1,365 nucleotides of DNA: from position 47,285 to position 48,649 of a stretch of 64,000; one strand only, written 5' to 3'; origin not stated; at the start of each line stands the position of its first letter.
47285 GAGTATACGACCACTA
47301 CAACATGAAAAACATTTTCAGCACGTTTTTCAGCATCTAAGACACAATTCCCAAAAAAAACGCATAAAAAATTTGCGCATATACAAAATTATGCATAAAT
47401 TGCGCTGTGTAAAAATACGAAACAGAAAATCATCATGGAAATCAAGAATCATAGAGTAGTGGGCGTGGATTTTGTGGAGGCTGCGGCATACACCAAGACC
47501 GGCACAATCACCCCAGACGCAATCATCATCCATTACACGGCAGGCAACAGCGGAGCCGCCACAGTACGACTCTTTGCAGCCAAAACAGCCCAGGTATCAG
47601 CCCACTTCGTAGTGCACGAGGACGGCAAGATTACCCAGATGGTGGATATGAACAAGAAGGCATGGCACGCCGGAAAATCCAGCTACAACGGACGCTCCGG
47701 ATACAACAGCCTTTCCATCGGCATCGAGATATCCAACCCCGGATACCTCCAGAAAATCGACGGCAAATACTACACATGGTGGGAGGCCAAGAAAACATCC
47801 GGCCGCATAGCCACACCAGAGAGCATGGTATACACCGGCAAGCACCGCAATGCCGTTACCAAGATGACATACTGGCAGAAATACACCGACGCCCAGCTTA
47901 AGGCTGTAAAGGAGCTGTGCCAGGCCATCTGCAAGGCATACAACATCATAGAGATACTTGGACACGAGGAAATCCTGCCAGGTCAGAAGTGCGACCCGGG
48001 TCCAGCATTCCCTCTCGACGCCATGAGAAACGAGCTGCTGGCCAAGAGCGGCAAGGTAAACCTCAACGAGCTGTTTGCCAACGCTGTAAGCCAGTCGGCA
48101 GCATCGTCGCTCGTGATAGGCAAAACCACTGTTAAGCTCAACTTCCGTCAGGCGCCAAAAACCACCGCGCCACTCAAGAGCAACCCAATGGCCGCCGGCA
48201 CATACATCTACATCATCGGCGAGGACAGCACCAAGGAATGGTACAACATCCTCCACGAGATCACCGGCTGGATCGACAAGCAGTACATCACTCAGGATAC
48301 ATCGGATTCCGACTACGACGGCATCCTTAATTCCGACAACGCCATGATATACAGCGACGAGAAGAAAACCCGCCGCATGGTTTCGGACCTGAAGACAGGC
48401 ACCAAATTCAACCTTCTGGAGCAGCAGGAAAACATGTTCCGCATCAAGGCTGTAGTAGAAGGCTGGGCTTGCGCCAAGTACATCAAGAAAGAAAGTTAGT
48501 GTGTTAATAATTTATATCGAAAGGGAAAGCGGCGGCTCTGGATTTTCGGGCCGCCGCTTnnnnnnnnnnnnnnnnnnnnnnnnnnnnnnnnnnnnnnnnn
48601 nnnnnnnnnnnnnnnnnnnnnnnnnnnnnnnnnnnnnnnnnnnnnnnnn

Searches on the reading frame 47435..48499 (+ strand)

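Call 53: search_protein_families(library=pfam, proteins=[window:47435-48499:+], max_evalue=0.001)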
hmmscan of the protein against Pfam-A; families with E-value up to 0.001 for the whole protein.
window:47435-48499:+ (354 aa): 1 family
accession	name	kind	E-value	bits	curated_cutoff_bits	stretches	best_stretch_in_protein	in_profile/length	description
PF01510.30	Amidase_2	-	1.3e-31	110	26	1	26-190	4-131/131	N-acetylmuramoyl-L-alanine amidase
